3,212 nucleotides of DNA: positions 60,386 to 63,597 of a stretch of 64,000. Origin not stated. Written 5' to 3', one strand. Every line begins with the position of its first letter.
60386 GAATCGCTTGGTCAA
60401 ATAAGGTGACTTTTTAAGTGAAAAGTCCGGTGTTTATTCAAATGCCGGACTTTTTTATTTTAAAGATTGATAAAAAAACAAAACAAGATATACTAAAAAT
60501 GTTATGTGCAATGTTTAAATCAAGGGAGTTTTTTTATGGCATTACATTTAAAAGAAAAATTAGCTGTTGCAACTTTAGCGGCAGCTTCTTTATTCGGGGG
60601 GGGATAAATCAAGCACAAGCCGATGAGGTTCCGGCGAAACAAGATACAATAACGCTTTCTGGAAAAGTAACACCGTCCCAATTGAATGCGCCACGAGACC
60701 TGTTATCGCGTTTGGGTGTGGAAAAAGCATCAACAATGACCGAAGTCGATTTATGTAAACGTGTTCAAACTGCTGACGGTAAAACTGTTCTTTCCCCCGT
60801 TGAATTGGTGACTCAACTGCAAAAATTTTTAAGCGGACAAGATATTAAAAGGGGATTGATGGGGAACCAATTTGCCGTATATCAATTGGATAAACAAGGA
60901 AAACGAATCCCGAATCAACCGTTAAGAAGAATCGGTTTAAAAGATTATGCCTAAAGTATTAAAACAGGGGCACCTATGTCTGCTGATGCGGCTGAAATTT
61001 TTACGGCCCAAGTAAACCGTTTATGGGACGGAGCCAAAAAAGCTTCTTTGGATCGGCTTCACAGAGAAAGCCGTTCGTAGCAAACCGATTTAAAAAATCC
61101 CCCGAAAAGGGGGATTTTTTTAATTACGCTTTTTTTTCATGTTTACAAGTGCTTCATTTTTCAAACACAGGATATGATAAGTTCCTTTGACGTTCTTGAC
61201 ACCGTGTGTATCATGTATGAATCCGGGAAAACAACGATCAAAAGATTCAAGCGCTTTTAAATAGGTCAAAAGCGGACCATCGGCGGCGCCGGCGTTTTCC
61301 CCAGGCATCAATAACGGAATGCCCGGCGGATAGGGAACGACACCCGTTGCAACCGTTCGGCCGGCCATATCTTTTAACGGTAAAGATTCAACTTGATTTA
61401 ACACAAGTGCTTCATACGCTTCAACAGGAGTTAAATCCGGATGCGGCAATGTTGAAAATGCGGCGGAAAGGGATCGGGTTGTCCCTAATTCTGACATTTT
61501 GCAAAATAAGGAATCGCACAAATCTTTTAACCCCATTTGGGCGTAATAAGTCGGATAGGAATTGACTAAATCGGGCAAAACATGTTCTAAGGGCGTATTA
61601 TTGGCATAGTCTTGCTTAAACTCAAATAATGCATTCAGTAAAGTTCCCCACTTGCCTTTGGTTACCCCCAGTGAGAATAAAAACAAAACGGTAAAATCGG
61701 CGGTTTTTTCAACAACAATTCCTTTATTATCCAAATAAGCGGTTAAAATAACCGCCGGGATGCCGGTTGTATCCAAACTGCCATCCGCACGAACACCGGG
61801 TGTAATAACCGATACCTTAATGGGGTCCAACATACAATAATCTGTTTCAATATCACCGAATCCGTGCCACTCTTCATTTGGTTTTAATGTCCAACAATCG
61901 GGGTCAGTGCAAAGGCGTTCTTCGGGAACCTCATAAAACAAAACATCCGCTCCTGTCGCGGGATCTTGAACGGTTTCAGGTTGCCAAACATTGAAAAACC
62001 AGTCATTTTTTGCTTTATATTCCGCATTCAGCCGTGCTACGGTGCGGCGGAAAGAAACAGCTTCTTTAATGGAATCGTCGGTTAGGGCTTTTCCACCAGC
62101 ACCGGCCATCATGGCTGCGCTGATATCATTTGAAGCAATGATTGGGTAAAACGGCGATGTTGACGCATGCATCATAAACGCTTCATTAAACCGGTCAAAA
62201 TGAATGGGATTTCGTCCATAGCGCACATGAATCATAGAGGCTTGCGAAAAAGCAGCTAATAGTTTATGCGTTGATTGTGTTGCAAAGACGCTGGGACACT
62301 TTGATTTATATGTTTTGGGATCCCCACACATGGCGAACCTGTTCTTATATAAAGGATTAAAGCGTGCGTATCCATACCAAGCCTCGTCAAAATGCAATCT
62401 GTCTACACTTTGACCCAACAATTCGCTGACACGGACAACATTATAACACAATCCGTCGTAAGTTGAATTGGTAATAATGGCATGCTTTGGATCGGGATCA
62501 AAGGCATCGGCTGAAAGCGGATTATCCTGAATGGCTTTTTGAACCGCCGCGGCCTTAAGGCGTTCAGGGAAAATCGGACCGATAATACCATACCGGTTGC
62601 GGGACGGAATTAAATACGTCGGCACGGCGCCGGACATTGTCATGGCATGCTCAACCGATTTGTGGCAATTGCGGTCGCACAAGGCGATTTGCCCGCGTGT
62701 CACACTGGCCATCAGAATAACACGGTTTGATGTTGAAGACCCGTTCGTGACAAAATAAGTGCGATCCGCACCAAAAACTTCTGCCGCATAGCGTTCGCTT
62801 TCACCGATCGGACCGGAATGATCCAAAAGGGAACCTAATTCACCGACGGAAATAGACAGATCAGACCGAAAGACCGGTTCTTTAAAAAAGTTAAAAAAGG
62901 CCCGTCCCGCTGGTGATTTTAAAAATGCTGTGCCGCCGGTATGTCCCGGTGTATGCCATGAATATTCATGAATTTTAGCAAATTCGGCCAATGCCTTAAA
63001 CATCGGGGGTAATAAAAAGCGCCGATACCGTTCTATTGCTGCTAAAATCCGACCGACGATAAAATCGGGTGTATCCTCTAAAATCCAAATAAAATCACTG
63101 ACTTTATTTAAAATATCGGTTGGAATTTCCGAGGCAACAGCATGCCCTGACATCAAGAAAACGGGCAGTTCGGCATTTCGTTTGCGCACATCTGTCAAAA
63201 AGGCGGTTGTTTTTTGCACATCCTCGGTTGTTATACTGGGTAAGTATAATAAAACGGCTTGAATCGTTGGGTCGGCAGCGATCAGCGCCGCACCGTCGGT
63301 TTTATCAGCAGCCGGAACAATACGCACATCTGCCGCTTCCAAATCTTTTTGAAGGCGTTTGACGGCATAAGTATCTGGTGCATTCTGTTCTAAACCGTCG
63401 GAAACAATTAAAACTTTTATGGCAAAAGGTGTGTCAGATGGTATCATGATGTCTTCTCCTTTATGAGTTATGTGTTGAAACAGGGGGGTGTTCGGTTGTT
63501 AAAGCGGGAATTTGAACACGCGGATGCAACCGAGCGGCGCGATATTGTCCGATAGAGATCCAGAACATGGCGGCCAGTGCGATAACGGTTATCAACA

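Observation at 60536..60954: Secreted-protein gene split by a G8 homopolymer tract: candidate slipped-strand phase-variation switch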

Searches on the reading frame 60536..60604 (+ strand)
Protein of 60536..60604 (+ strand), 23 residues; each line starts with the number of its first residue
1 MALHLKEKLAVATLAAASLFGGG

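Call 35: list_cluster_members(proteins=[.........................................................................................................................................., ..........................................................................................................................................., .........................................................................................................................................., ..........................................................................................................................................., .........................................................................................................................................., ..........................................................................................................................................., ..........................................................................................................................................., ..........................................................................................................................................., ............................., window:60536-60604:+])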
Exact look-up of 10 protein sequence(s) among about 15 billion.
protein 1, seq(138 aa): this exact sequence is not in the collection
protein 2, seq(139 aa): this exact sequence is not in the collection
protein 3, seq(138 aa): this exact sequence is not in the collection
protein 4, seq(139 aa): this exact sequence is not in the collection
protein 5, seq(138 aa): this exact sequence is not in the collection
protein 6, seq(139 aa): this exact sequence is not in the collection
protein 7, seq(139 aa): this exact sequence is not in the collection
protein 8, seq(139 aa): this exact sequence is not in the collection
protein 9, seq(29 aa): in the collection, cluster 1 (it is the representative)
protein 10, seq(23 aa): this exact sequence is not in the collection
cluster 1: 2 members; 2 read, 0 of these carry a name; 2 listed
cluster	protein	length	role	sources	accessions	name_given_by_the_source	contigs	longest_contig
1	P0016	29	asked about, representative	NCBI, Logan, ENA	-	-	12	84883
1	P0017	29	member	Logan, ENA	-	-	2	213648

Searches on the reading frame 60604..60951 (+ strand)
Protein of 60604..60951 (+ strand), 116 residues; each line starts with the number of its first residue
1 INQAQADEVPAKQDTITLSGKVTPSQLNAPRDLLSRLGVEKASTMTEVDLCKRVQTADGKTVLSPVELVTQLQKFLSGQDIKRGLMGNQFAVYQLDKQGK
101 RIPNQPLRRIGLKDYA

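Call 28: predict_structure(protein=window:60604-60951:+)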
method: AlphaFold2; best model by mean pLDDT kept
length: 116 residues; sequences in the alignment: 1
mean_pLDDT: 72.6   pTM: 0.59
mean pLDDT of the five models: 72.6, 43.0, 41.8, 41.2, 36.1
residues with pLDDT >= 90: 0; 70-90: 75; 50-70: 30; < 50: 11
segments of 3 or more residues with pLDDT < 50: 13-18
pLDDT, mean of each block of 10 residues (from residue 1): 51 48 80 87 86 79 78 77 61 83 78 62
secondary structure, 60 per line:
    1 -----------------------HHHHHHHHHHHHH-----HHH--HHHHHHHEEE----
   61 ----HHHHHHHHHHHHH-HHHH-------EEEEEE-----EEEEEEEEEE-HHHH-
elements in order: H24-36 H47-53 E54-56 H65-77 H79-82 E90-95 E101-110 H112-115

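Call 36: fold_search(model_id=the predicted structure, library=pdb)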
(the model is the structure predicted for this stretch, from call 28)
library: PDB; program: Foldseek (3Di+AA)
matches with E <= 10: 101; with E <= 0.001: 0
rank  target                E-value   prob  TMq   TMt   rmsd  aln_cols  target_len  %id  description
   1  4ubv_A                1.3e+00  0.04  0.17  0.07  15.8       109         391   17  Structure of the 3-ketoacyl-CoA thiolase FadA5 from M. tuberculosis with an partially acetylated cysteine in complex w (released 2014-12-17)
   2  6tad                  1.3e+00  0.03  0.19  0.14  14.3       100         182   13  Bd0314 DslA E143Q mutant (released 2020-07-15)
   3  4ubw_A                1.5e+00  0.04  0.15  0.07  15.4       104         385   15  Apo structure of the 3-ketoacyl-CoA thiolase FadA5 from M. tuberculosis (released 2014-12-17)
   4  6taf                  1.7e+00  0.03  0.18  0.13  14.4       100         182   13  Bd0314 DslA E154Q mutant (released 2020-07-15)
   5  3we3_B                1.8e+00  0.05  0.19  0.20  12.2        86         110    5  Structure of BLM RQC domain bound to an arsenate ion (released 2013-11-13)
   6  8u7u_2                2.3e+00  0.06  0.21  0.13  11.8        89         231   19  Proteasome 20S Core Particle from Beta 3 D205 deletion (released 2024-04-17)
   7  8c01_a                2.7e+00  0.11  0.19  0.24   3.4        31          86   19  Enp1TAP_A population of yeast small ribosomal subunit precursors (released 2022-12-28)
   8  7kwh_F                2.7e+00  0.04  0.17  0.12  11.6        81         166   16  Spermidine N-acetyltransferase SpeG K23-Y30 chimera from Vibrio cholerae and hSSAT (released 2020-12-16)
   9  3we2_B                2.7e+00  0.04  0.20  0.20  11.9        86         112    5  Structure of BLM RQC domain bound to a phosphate ion (released 2013-11-13)
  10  4y75_M                2.7e+00  0.03  0.18  0.12  13.2       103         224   13  Yeast 20S proteasome in complex with Ac-PAF-ep (released 2015-06-17)
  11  3we2_A                2.9e+00  0.03  0.18  0.18  12.0        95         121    6  Structure of BLM RQC domain bound to a phosphate ion (released 2013-11-13)
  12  4qwj_a                2.9e+00  0.02  0.18  0.12  13.4       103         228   16  yCP beta5-A49T-mutant in complex with carfilzomib (released 2015-02-04)
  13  4qwj_M                2.9e+00  0.02  0.18  0.12  13.4       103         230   16  yCP beta5-A49T-mutant in complex with carfilzomib (released 2015-02-04)
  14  7nvr_W                3.3e+00  0.02  0.18  0.12  13.3        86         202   14  Human Mediator with RNA Polymerase II Pre-initiation complex (released 2021-05-05)
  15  4y77_a                3.5e+00  0.02  0.18  0.12  13.4       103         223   16  Yeast 20S proteasome in complex with Ac-LAF-ep (released 2015-06-17)
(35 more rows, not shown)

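Call 43: search_protein_representatives(protein=window:60604-60951:+)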
Query: 116 residues. Proteins with E-value up to 0.001 (for the whole library): 2; up to 1e-10: 1; up to 1e-30: 1. The best 2 are listed.
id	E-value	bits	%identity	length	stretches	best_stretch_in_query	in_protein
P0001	1.0e-67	241.1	100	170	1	1-116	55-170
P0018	2.7e-05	40.6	33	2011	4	53-107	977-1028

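Call 45: search_protein_families(library=pfam, proteins=[P0018], max_evalue=0.01)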
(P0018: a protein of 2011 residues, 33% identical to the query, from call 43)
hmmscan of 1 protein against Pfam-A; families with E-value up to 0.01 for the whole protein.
P0018 (2011 aa): 4 families
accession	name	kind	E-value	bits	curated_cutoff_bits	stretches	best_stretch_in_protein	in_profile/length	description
PF00634.23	BRCA2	-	1.1e-46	156.1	20.3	13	4-19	3-18/29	BRCA2 repeat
PF09103.16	BRCA-2_OB1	-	1.3e-18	67.5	25.6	1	1307-1449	1-122/123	BRCA2, oligonucleotide/oligosaccharide-binding, domain 1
PF09169.15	BRCA-2_helical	-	3.9e-11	43.3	25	1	1248-1298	131-181/187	BRCA2, helical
PF21318.3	BRCA2DBD_OB2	-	0.003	17.7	27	1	1578-1610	12-43/66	BRCA2, OB2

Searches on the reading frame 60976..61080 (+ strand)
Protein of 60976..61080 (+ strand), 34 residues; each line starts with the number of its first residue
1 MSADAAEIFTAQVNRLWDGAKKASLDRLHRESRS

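Call 6: search_protein_families(library=pfam, proteins=[window:60976-61080:+], max_evalue=1)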
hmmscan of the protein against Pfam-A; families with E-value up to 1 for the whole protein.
window:60976-61080:+ (34 aa): 0 families

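Call 55: search_protein_families(library=ncbifam, proteins=[window:60976-61077:+], max_evalue=1)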
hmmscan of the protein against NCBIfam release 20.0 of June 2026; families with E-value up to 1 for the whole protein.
window:60976-61077:+ (34 aa): 0 families

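Call 56: search_protein_families(library=phrogs, proteins=[window:60976-61077:+], max_evalue=1)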
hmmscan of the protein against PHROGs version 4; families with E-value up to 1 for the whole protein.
window:60976-61077:+ (34 aa): 0 families

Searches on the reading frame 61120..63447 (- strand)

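Call 38: search_protein_families(library=pfam, proteins=[window:61120-63447:-], max_evalue=0.001)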
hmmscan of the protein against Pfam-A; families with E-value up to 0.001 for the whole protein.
window:61120-63447:- (775 aa): 4 families
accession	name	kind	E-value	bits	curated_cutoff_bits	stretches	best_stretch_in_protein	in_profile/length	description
PF01276.26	OKR_DC_1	-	9.5e-161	535.6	27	1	147-598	1-416/417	Orn/Lys/Arg decarboxylase, major domain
PF03711.20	OKR_DC_1_C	-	8.9e-42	143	24.2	1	624-752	1-129/132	Orn/Lys/Arg decarboxylase, C-terminal domain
PF03709.21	OKR_DC_1_N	-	3.8e-21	75.9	29.3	1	27-141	4-111/111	Orn/Lys/Arg decarboxylase, N-terminal domain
PF01212.27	Beta_elim_lyase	-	0.0005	19.9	27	1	218-328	38-137/288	Beta-eliminating lyase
